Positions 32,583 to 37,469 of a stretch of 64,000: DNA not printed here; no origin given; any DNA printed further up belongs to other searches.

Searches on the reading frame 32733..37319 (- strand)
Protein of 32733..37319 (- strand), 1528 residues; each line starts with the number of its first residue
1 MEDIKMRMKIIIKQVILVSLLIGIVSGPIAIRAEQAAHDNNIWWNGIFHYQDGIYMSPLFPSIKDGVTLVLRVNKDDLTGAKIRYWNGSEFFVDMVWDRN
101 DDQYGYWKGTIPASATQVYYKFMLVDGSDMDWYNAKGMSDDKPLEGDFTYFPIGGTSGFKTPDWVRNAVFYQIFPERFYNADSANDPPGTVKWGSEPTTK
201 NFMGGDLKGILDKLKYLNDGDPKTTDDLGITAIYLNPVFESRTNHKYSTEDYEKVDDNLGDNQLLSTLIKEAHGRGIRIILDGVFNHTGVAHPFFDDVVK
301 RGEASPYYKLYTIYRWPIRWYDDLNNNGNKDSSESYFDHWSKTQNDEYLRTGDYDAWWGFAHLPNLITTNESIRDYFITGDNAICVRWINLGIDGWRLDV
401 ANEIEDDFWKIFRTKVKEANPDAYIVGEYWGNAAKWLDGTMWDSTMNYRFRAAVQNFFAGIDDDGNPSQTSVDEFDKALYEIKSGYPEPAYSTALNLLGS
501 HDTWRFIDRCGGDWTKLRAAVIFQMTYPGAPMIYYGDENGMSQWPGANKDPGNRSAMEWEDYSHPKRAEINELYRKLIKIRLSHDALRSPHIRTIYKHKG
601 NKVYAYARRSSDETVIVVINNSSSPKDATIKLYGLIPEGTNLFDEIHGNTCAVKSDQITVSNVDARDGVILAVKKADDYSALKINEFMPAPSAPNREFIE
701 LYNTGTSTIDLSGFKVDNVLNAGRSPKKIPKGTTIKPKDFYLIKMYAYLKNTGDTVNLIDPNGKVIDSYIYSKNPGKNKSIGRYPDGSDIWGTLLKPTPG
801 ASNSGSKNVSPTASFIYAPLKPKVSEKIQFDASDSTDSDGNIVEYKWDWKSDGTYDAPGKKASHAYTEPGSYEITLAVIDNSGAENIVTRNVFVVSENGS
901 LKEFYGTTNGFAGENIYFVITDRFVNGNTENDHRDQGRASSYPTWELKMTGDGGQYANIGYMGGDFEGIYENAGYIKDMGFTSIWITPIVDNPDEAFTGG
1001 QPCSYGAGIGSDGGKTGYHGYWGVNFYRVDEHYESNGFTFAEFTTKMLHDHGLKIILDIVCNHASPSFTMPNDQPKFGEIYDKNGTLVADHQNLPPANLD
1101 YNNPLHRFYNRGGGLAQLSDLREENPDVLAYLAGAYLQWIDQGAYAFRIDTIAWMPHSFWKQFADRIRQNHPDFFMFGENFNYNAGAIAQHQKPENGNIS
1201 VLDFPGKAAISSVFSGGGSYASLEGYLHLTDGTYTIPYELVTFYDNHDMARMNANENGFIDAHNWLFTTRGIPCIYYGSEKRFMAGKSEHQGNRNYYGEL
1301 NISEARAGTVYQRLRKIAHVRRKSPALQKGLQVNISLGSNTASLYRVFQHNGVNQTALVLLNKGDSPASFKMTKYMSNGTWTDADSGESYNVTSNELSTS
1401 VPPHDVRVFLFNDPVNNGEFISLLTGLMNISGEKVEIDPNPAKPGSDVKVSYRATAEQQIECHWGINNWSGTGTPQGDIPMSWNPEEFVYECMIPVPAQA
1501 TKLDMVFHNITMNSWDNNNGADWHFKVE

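Call 88: search_protein_families(library=pfam, proteins=[window:32733-37319:-], max_evalue=0.00001)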
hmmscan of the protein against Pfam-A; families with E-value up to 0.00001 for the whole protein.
window:32733-37319:- (1528 aa): 8 families
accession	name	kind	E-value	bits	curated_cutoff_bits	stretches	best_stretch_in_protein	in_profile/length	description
PF00128.31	Alpha-amylase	-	2.5e-101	340.5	22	2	172-562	1-366/446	Alpha amylase, catalytic domain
PF18911.6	PKD_4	-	8.8e-18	64.6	27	1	808-887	1-77/85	PKD domain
PF00932.25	LTD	-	3.5e-17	63.2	34.3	1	679-771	5-107/109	Lamin Tail Domain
PF10438.15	Cyc-maltodext_C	-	6.2e-10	39.4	22.2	1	601-661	8-68/76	Cyclo-malto-dextrinase C-terminal domain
PF16657.11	Malt_amylase_C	-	1.6e-09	38.1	27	0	598-655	9-61/75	Maltogenic Amylase, C-terminal domain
PF00801.26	PKD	-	2.2e-09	37.6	23.5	1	827-889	16-76/80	PKD domain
PF22460.2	Neopullulanase-like_C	-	3.6e-06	27.6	27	0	601-656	8-63/79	Neopullulanase-like, C-terminal domain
PF22352.2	K319L-like_PKD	-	6.8e-06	26.4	27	0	826-894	12-84/84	K319L-like, PKD domain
